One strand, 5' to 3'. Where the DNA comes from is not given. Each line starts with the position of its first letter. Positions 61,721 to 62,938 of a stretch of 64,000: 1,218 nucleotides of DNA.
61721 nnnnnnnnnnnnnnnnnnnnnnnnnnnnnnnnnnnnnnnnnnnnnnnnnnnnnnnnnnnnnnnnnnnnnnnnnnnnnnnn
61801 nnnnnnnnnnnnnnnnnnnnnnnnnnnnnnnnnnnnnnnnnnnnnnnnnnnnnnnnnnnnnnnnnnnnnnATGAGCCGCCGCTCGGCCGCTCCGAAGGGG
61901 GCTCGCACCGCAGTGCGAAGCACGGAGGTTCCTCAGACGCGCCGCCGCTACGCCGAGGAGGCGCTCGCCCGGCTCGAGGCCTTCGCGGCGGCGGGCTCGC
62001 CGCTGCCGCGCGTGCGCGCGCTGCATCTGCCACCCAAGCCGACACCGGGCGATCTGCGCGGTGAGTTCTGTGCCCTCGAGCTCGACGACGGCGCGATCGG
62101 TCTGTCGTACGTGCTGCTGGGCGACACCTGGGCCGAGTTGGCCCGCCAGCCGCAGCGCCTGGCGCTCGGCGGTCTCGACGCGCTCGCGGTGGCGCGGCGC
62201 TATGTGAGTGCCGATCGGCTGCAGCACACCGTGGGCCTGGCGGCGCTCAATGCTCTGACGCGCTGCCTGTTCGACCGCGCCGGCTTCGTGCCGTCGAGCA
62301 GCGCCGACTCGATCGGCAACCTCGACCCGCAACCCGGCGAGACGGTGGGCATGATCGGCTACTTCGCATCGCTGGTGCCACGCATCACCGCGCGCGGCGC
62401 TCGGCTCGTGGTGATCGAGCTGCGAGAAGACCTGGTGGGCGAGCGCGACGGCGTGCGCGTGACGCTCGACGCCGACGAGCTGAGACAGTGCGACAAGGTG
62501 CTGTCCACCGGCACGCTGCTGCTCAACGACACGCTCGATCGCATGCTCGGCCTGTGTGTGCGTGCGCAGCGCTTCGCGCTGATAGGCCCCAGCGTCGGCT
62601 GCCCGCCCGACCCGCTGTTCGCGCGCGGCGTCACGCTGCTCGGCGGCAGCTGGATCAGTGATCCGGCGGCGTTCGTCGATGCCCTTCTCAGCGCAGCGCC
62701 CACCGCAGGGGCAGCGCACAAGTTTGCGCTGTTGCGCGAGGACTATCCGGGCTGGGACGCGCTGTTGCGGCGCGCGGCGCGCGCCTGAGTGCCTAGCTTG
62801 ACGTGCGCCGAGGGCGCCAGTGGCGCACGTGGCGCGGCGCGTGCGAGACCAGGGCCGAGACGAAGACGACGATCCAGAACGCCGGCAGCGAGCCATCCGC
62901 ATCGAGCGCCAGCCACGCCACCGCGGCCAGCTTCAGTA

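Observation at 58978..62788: RavA-ViaA pair hard-wired to a DUF4213/DUF364 'metal-chelation' protein: a candidate chelatase-like cofactor-insertion machine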

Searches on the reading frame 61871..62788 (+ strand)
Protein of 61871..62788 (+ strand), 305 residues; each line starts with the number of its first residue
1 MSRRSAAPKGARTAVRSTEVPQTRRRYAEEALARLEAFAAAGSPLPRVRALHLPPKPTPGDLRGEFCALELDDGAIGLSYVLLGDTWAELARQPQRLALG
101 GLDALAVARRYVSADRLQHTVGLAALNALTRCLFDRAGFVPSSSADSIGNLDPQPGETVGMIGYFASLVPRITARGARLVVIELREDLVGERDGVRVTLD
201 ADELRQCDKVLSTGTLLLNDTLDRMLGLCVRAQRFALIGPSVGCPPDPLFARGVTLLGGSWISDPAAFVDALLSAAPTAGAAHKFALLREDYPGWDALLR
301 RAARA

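Call 9: search_protein_families(library=pfam, proteins=[window:61871-62788:+], max_evalue=0.01)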
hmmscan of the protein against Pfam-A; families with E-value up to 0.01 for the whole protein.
window:61871-62788:+ (305 aa): 2 families
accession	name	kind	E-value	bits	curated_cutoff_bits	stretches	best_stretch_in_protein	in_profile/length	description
PF04016.18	DUF364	-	2.5e-27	95.7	23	1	151-276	6-132/147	Putative heavy-metal chelation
PF13938.11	DUF4213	-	1.8e-07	31.8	23.5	1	66-129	22-74/75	Putative heavy-metal chelation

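Call 10: search_protein_families(library=ncbifam, proteins=[window:61871-62788:+], max_evalue=0.01)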
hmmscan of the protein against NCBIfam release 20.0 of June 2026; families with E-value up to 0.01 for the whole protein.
window:61871-62788:+ (305 aa): 0 families

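Call 11: find_homologous_proteins(query=window:61871-62788:+)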
Query window:61871-62788:+ (305 aa): 2291 proteins with E <= 0.001 among 8000 candidates; the best 120 are listed.
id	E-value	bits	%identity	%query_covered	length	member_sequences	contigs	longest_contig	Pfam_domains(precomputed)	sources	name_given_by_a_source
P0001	2.6e-164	564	92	93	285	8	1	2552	PF13938.12,PF04016.19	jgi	jgi:uncharacterized protein (DUF4213/DUF364 family)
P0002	3.2e-157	541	89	92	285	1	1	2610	PF13938.12,PF04016.19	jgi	jgi:uncharacterized protein (DUF4213/DUF364 family)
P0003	3.3e-153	527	85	92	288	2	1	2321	PF13938.12,PF04016.19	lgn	-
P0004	7.5e-151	520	86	91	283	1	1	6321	PF13938.12,PF04016.19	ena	-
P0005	3.5e-150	518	85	92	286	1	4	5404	PF13938.12,PF04016.19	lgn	-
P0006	1.6e-147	509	86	88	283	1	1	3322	PF13938.12,PF04016.19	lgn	-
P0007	7.4e-147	507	82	92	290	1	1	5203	PF13938.12,PF04016.19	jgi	jgi:uncharacterized protein (DUF4213/DUF364 family)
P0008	1.1e-145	503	81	90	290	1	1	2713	PF13938.12,PF04016.19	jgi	jgi:uncharacterized protein (DUF4213/DUF364 family)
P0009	3.4e-144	498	78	95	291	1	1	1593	PF13938.12,PF04016.19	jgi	jgi:uncharacterized protein (DUF4213/DUF364 family)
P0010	3.8e-143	494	81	92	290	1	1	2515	PF13938.12,PF04016.19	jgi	jgi:uncharacterized protein (DUF4213/DUF364 family)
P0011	1.8e-141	489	81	88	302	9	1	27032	PF13938.12,PF04016.19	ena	-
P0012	3.4e-137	475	79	90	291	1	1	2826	PF13938.12,PF04016.19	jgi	jgi:uncharacterized protein (DUF4213/DUF364 family)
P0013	1.8e-126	440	73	92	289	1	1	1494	PF13938.12,PF04016.19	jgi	-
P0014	4.7e-125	435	75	91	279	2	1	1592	PF13938.12,PF04016.19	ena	-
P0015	9.3e-125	434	76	84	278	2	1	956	PF13938.12,PF04016.19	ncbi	-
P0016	2.8e-124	432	75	91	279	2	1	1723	PF13938.12,PF04016.19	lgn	-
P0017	7.9e-124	431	77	85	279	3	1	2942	PF13938.12,PF04016.19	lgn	-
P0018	8.3e-124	431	69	90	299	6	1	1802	PF13938.12,PF04016.19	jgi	-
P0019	2.5e-122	426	74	91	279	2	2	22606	PF13938.12,PF04016.19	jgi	jgi:uncharacterized protein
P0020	1.5e-121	423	74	90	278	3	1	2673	PF13938.12,PF04016.19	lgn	-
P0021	2.4e-121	423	75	87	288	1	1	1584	PF13938.12,PF04016.19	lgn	-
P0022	3.0e-121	423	76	85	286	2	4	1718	PF13938.12,PF04016.19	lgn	-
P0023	7.9e-121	421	74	85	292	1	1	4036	PF13938.12,PF04016.19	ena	-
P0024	8.1e-121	421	71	90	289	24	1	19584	PF13938.12,PF04016.19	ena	-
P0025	1.4e-119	417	72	88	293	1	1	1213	PF13938.12,PF04016.19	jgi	jgi:uncharacterized protein (DUF4213/DUF364 family)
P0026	2.1e-119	416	70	90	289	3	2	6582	PF13938.12,PF04016.19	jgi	jgi:uncharacterized protein (DUF4213/DUF364 family)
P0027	4.7e-119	415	75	85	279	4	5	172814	PF13938.12,PF04016.19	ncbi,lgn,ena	-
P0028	4.8e-118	412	71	91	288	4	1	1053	PF13938.12,PF04016.19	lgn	-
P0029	9.8e-116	404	70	90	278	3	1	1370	PF13938.12,PF04016.19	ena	-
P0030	1.5e-115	404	72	82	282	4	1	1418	PF13938.12,PF04016.19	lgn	-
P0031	4.2e-115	402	71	86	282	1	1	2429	PF13938.12,PF04016.19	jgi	jgi:uncharacterized protein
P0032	4.4e-115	402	71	90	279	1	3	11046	PF13938.12,PF04016.19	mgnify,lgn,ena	mgnify:CR=1 FL=1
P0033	5.0e-115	402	65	98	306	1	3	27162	PF13938.12,PF04016.19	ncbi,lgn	-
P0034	1.7e-114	400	69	89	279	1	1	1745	PF13938.12,PF04016.19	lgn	-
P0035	2.3e-114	400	71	90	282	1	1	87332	PF13938.12,PF04016.19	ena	-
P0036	4.8e-114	399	71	85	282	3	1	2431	PF13938.12,PF04016.19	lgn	-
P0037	1.8e-113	397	70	90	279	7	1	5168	PF13938.12,PF04016.19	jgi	-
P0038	4.2e-113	396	69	90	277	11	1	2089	PF13938.12,PF04016.19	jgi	jgi:uncharacterized protein (DUF4213/DUF364 family)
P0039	4.6e-113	396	68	89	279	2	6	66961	PF13938.12,PF04016.19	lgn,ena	-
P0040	4.8e-113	396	71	84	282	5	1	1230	PF13938.12,PF04016.19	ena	-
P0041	8.6e-113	395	66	90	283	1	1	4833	PF13938.12,PF04016.19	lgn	-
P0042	9.6e-113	395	65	90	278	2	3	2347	PF04016.19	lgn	-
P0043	3.2e-112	393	82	73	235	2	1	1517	PF13938.12,PF04016.19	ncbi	ncbi:MAG: Rossmann-like domain-containing protein, partial [Burkholderiales bacterium]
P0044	5.5e-112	392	67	91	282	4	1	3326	PF13938.12,PF04016.19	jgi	jgi:uncharacterized protein (DUF4213/DUF364 family)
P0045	7.2e-112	392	64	90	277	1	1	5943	PF04016.19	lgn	-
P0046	8.4e-112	392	66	90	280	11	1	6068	PF04016.19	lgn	-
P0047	8.9e-112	391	68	91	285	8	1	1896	PF13938.12,PF04016.19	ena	-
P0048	1.0e-111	391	69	91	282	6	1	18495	PF13938.12,PF04016.19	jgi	jgi:uncharacterized protein (DUF4213/DUF364 family)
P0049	4.5e-111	389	65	90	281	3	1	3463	PF04016.19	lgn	-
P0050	4.6e-111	389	68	90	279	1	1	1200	PF13938.12,PF04016.19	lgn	-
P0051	4.8e-111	389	66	90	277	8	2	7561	PF13938.12,PF04016.19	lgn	-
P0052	4.9e-111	389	65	92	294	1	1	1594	PF13938.12,PF04016.19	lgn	-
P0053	5.5e-111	389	65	90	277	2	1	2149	PF04016.19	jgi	jgi:uncharacterized protein (DUF4213/DUF364 family)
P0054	5.8e-111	389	66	90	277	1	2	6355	PF13938.12,PF04016.19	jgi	jgi:uncharacterized protein (DUF4213/DUF364 family)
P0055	7.3e-111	388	69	90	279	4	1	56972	PF13938.12,PF04016.19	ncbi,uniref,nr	ncbi:DUF364 domain-containing protein [Azohydromonas lata]|uniref:DUF364 domain-containing protein n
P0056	2.8e-110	387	65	91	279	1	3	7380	PF13938.12,PF04016.19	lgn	-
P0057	2.9e-110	386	67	91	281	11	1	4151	PF13938.12,PF04016.19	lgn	-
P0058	3.5e-110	386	67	90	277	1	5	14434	PF13938.12,PF04016.19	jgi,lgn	jgi:uncharacterized protein (DUF4213/DUF364 family)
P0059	5.6e-110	386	67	90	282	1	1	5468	PF13938.12,PF04016.19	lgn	-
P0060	5.7e-110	386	68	86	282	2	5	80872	PF13938.12,PF04016.19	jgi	jgi:uncharacterized protein (DUF4213/DUF364 family)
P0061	9.6e-110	385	69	85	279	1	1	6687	PF13938.12,PF04016.19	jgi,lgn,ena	-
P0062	1.8e-109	384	68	90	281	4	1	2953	PF13938.12,PF04016.19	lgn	-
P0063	2.9e-109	383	67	83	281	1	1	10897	PF13938.12,PF04016.19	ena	-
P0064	7.0e-109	382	67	90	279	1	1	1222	PF13938.12,PF04016.19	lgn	-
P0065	8.1e-109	382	67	90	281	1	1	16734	PF13938.12,PF04016.19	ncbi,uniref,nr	ncbi:Rossmann-like domain-containing protein [Azohydromonas caseinilytica]|uniref:DUF364 domain-cont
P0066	8.4e-109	382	67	84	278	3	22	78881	PF13938.12,PF04016.19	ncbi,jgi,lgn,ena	jgi:uncharacterized protein (DUF4213/DUF364 family)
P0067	1.9e-108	381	66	91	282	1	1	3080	PF13938.12,PF04016.19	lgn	-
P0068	2.3e-108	380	65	89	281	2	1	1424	PF04016.19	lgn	-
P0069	2.4e-108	380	66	90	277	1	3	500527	PF13938.12,PF04016.19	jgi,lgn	jgi:uncharacterized protein (DUF4213/DUF364 family)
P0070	3.6e-108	380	64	90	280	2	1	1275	PF13938.12,PF04016.19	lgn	-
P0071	3.7e-108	380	67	90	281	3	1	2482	PF13938.12,PF04016.19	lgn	-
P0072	5.7e-108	379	67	85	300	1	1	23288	PF13938.12,PF04016.19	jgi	jgi:uncharacterized protein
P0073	9.4e-108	378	65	85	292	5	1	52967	PF13938.12,PF04016.19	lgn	-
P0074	1.1e-107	378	66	91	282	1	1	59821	PF13938.12,PF04016.19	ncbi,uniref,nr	ncbi:Rossmann-like domain-containing protein [Azohydromonas aeria]|uniref:Rossmann-like domain-conta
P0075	2.5e-107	377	62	90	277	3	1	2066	PF13938.12,PF04016.19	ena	-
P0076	4.4e-107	376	67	82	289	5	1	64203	PF13938.12,PF04016.19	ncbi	ncbi:MAG: DUF364 domain-containing protein [Burkholderiaceae bacterium]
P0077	8.1e-107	375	68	85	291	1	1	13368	PF13938.12,PF04016.19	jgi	jgi:uncharacterized protein (DUF4213/DUF364 family)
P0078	1.0e-106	375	63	96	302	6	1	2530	PF13938.12,PF04016.19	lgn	-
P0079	1.6e-106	374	63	90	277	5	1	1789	PF13938.12,PF04016.19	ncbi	-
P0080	1.6e-106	374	64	90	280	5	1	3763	PF13938.12,PF04016.19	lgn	-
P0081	2.1e-106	374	68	89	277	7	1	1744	PF13938.12,PF04016.19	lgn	-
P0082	2.8e-106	373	67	89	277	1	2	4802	PF13938.12,PF04016.19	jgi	jgi:uncharacterized protein (DUF4213/DUF364 family)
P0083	9.0e-106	372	63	90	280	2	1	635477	PF13938.12,PF04016.19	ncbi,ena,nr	ncbi:MAG: hypothetical protein H6933_00220 [Burkholderiaceae bacterium]|nr:hypothetical protein [Bur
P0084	2.8e-105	370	66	87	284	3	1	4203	PF13938.12,PF04016.19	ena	-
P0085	5.4e-105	369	65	90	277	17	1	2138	PF13938.12,PF04016.19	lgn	-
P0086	8.1e-105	369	65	84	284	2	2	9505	PF13938.12,PF04016.19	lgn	-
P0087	1.6e-104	368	66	90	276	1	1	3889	PF13938.12,PF04016.19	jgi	jgi:uncharacterized protein (DUF4213/DUF364 family)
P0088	1.8e-104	367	66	90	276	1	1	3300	PF13938.12,PF04016.19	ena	-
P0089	3.5e-104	367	64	90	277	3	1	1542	PF13938.12,PF04016.19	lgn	-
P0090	6.3e-104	366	63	90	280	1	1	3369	PF13938.12,PF04016.19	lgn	-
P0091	7.0e-104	366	66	85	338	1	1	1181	PF13938.12,PF04016.19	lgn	-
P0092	8.0e-104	365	65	84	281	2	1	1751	PF13938.12,PF04016.19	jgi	jgi:uncharacterized protein (DUF4213/DUF364 family)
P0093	2.1e-103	364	65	89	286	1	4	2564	PF13938.12,PF04016.19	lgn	-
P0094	2.2e-103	364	65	90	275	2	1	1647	PF13938.12,PF04016.19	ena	-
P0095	2.8e-103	364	66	90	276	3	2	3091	PF13938.12,PF04016.19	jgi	jgi:uncharacterized protein (DUF4213/DUF364 family)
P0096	3.6e-103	363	64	90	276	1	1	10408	PF13938.12,PF04016.19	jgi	jgi:uncharacterized protein (DUF4213/DUF364 family)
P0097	4.5e-103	363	64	85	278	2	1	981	PF04016.19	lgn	-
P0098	5.4e-103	363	62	90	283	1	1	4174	PF04016.19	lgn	-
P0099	6.1e-103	362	61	98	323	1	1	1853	PF13938.12,PF04016.19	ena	-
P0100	1.8e-102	361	64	91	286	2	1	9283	PF13938.12,PF04016.19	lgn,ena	-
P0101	3.1e-102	360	64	90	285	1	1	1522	PF13938.12,PF04016.19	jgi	jgi:uncharacterized protein (DUF4213/DUF364 family)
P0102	3.8e-102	360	64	91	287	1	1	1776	PF04016.19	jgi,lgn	jgi:uncharacterized protein (DUF4213/DUF364 family)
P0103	4.5e-102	360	61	90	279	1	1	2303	PF13938.12,PF04016.19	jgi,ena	-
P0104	5.2e-102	359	62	90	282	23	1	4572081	PF13938.12,PF04016.19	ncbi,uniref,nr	ncbi:hypothetical protein CEW83_16390 [Parazoarcus communis]|uniref:Heavy-metal chelation domain-con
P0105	5.5e-102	359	66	88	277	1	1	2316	PF13938.12,PF04016.19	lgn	-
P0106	6.2e-102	359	63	90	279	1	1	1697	PF13938.12,PF04016.19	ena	-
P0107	6.6e-102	359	63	91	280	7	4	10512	PF13938.12,PF04016.19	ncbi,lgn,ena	-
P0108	7.9e-102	359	64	86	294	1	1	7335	PF13938.12,PF04016.19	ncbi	-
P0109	1.2e-101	358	65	85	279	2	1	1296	PF13938.12,PF04016.19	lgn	-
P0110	1.4e-101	358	63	91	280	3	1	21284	PF13938.12,PF04016.19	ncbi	-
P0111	1.6e-101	358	64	78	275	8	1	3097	PF13938.12,PF04016.19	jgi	jgi:uncharacterized protein (DUF4213/DUF364 family)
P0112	2.3e-101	357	63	90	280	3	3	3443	PF13938.12,PF04016.19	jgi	jgi:uncharacterized protein (DUF4213/DUF364 family)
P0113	4.6e-101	356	64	90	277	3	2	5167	PF13938.12,PF04016.19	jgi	jgi:uncharacterized protein (DUF4213/DUF364 family)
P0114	6.7e-101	356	63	90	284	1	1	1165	PF13938.12,PF04016.19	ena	-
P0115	9.9e-101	355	63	90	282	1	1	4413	PF13938.12,PF04016.19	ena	-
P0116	1.1e-100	355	63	88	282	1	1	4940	PF13938.12,PF04016.19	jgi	jgi:uncharacterized protein (DUF4213/DUF364 family)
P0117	1.2e-100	355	66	90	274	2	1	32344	PF13938.12,PF04016.19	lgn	-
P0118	1.4e-100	355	63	90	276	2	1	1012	PF13938.12,PF04016.19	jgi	jgi:uncharacterized protein (DUF4213/DUF364 family)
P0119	1.4e-100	355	64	91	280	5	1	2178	PF13938.12,PF04016.19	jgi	-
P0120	1.7e-100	354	63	90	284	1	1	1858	PF13938.12,PF04016.19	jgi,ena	-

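Call 13: find_encoding_contigs(protein=P0104, flank=10000, max_places=3)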
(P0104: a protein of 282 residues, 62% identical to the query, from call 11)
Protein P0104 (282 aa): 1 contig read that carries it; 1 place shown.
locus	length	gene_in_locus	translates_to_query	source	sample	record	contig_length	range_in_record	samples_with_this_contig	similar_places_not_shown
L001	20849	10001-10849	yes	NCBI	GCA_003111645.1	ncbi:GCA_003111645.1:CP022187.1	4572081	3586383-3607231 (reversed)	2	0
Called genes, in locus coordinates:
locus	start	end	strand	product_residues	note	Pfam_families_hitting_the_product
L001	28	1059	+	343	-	PF03480:DctP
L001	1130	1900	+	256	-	PF00596:Aldolase_II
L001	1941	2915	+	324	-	PF02558:ApbA, PF08546:ApbA_C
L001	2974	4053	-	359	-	PF14696:Glyoxalase_5, PF00903:Glyoxalase, PF13669:Glyoxalase_4 (weak)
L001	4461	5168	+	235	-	PF01411:tRNA-synt_2c, PF07973:tRNA_SAD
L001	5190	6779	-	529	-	PF01814:Hemerythrin, PF00027:cNMP_binding, PF13545:HTH_Crp_2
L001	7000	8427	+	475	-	PF20030:bpMoxR, PF01078:Mg_chelatase (faint), PF07728:AAA_5, PF17868:AAA_lid_8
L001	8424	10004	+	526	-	PF05762:VWA_CoxE (weak), PF13519:VWA_2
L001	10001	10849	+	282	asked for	PF13938:DUF4213, PF04016:DUF364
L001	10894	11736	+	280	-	PF00561:Abhydrolase_1, PF12146:Hydrolase_4, PF12697:Abhydrolase_6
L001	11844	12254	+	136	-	PF01152:Bac_globin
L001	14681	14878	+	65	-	-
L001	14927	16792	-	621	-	PF07696:7TMR-DISMED2, PF07695:7TMR-DISM_7TM, PF00990:GGDEF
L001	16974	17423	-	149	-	PF01322:Cytochrom_C_2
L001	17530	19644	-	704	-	PF08447:PAS_3, PF13426:PAS_9 (weak), PF00989:PAS, PF08448:PAS_4 (weak), PF13188:PAS_8, PF13426:PAS_9, PF00990:GGDEF, PF00563:EAL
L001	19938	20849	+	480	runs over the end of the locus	PF00128:Alpha-amylase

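Call 14: find_encoding_contigs(protein=P0083, flank=10000, max_places=2)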
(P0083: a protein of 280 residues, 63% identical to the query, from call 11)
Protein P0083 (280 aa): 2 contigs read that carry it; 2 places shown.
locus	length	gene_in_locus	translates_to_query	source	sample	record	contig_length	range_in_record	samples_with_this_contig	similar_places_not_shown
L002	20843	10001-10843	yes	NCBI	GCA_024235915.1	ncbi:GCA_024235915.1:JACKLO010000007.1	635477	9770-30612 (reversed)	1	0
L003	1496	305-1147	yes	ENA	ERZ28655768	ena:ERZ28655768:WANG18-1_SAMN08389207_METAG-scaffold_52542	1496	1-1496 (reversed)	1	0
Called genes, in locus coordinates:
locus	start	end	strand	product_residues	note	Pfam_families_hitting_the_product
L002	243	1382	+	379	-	PF00072:Response_reg, PF13487:HD_5, PF01966:HD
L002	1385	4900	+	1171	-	PF08447:PAS_3, PF00512:HisKA, PF02518:HATPase_c, PF00072:Response_reg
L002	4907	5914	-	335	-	PF02625:XdhC_CoxI, PF13478:XdhC_C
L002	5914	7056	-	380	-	PF00126:HTH_1, PF13531:SBP_bac_11, PF12727:PBP_like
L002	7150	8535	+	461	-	PF20030:bpMoxR, PF01078:Mg_chelatase (faint), PF07728:AAA_5, PF17868:AAA_lid_8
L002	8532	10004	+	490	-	PF05762:VWA_CoxE (weak), PF13519:VWA_2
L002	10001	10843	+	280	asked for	PF13938:DUF4213 (weak), PF04016:DUF364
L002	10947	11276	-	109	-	-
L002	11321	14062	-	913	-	PF00069:Pkinase, PF07714:PK_Tyr_Ser-Thr, PF03109:ABC1 (weak)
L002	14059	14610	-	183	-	PF07638:Sigma70_ECF, PF08281:Sigma70_r4_2, PF04545:Sigma70_r4 (weak)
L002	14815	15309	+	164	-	PF00990:GGDEF (weak)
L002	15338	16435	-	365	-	PF01841:Transglut_core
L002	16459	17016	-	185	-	PF08534:Redoxin, PF00578:AhpC-TSA, PF00085:Thioredoxin (faint), PF13905:Thioredoxin_8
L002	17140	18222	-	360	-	PF00005:ABC_tran, PF13304:AAA_21 (faint), PF03459:TOBE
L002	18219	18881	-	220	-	PF00528:BPD_transp_1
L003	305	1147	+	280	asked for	PF13938:DUF4213 (weak), PF04016:DUF364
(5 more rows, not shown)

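Call 15: find_related_loci(query=window:61871-62788:+, collection=genome_contigs, flank=10000)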
Query window:61871-62788:+ (305 aa) in genome_contigs; peptide patterns used: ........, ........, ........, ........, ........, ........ (x = any residue, [..] = any of these).
599 stretches matched a pattern (row limit reached: there are more); 143 encode a relative of the query (tblastn E <= 1e-3); the best 80 are kept; 80 distinct loci.
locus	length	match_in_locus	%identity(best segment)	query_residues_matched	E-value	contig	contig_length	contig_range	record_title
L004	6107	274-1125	71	28-302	5e-124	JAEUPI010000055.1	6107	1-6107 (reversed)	MAG: Burkholderiaceae bacterium isolate new MAG-221 k141_2155795, whole genome shotgun sequence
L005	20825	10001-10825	71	29-304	5e-120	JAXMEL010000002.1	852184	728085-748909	MAG: Burkholderiaceae bacterium isolate STL-PRO61 C2.227.fa-2, whole genome shotgun sequence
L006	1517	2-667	82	82-303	7e-124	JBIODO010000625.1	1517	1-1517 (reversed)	MAG: Burkholderiales bacterium isolate GcL4-2 k141_176545_length_1517_cov_18.9855, whole genome shotgun sequence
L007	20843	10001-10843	67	14-295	5e-113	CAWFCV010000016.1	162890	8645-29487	MAG: uncultured beta proteobacterium isolate MFD04651.bin.2.15 genome assembly, contig: contig_28978, whole genome shotg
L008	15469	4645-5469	67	27-302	6e-111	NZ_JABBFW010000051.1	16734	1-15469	Azohydromonas caseinilytica strain G-1-1-14 contig51, whole genome shotgun sequence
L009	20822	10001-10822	69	28-302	6e-110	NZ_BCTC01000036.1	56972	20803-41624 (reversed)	Azohydromonas lata NBRC 102462, whole genome shotgun sequence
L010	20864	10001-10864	63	13-301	9e-110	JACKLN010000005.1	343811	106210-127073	MAG: Burkholderiaceae bacterium isolate HK-STAS-PROT-93 HK-STAS-PROT-93_5, whole genome shotgun sequence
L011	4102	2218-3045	63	27-302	9e-106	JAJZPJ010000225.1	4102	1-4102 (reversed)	MAG: Proteobacteria bacterium isolate SKS1.bin120 NODE_39400_length_4102_cov_8.933082, whole genome shotgun sequence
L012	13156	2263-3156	59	3-299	4e-105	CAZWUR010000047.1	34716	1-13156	MAG TPA_asm: uncultured Rubrivivax sp. isolate binchicken_co351_8 genome assembly, contig: NODE_916_length_34716_cov_17.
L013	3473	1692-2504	68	30-301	3e-106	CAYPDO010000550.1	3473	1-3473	MAG TPA_asm: uncultured Bordetella sp. isolate SRP287051_co1_120 genome assembly, contig: NODE_31781_length_3473_cov_9.1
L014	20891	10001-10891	59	4-301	5e-104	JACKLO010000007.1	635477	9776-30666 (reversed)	MAG: Burkholderiaceae bacterium isolate HK-STAS-PROT-94 HK-STAS-PROT-94_7, whole genome shotgun sequence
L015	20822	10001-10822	63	27-301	2e-103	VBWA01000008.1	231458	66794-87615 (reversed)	MAG: Rhodocyclaceae bacterium isolate X1_MaxBin.001 scaffold_62, whole genome shotgun sequence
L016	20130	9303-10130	62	27-303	3e-103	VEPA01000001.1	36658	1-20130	MAG: Betaproteobacteria bacterium isolate MnB_8 Mn-Betaproteobacteria-1_230558, whole genome shotgun sequence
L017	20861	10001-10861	60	16-303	5e-103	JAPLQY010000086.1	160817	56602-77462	MAG: Rhodocyclales bacterium isolate LacPavin_0818_WC45_MAG_62_25 LacPavin_0818_WC45_scaffold_310892, whole genome shotg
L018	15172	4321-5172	58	16-300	1e-102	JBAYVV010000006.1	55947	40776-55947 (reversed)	MAG: Sterolibacterium sp. isolate SO_2016_LW3_68 scaffold00836_LW162_2016, whole genome shotgun sequence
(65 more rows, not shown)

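Call 25: search_solved_structures(query=window:61871-62788:+, max_evalue=10, show_alignments=2)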
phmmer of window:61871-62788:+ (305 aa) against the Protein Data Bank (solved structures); distinct sequences matched with E-value up to 10: 5.
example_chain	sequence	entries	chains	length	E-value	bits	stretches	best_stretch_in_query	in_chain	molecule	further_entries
3l5o_A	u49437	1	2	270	0.00016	24.5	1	150-267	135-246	uncharacterized protein from DUF364 family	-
3npg_A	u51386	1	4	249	0.00048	22.9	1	113-259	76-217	uncharacterized DUF364 family protein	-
2q6u_A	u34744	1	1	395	0.06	16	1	146-224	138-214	NikD protein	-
3hzl_A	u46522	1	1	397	0.06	16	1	146-224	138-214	NikD protein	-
2oln_A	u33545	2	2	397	0.06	16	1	146-224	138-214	nikD protein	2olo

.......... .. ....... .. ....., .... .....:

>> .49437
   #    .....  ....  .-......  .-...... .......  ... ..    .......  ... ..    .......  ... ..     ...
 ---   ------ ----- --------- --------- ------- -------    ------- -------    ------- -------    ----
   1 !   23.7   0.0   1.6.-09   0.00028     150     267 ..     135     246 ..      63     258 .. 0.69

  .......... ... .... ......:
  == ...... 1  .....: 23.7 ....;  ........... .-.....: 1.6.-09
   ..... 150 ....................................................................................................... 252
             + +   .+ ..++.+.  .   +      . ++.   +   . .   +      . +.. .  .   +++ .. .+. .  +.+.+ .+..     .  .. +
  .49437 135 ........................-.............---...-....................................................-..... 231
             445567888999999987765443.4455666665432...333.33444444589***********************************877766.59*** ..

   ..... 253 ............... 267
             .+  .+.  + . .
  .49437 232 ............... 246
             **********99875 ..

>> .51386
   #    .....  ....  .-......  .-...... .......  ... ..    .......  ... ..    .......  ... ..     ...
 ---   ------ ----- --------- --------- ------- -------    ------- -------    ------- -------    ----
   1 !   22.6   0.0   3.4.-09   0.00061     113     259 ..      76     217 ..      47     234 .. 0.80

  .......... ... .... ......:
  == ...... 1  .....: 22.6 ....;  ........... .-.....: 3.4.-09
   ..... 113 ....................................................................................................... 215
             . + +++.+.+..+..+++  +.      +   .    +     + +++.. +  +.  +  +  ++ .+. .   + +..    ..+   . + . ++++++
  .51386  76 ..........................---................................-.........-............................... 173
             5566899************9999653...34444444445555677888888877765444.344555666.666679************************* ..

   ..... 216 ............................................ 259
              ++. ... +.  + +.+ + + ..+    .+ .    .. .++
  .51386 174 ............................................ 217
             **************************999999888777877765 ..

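Call 46: search_dna_similar(query=window:61871-62788:+, collection=plasmids, mode=protein, rows=spread, max_rows=30, max_evalue=0.001)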
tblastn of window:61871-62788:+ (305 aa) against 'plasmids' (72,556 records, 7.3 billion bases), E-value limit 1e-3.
Records with a match: 1; places in all: 1; records where one place covers at least 80% of the query: 1.
Best place of each record, by identity: 60-80% 1.
By first word of the organism name: Azoarcus 1.
By predicted mobility (MOB-suite, as given by PLSDB): mobilizable 1.
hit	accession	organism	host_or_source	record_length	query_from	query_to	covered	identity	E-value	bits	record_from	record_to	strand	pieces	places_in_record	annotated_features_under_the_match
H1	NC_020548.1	Azoarcus sp. KH32C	-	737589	43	301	85%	62.2%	3e-86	289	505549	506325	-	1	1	DUF364 domain-containing protein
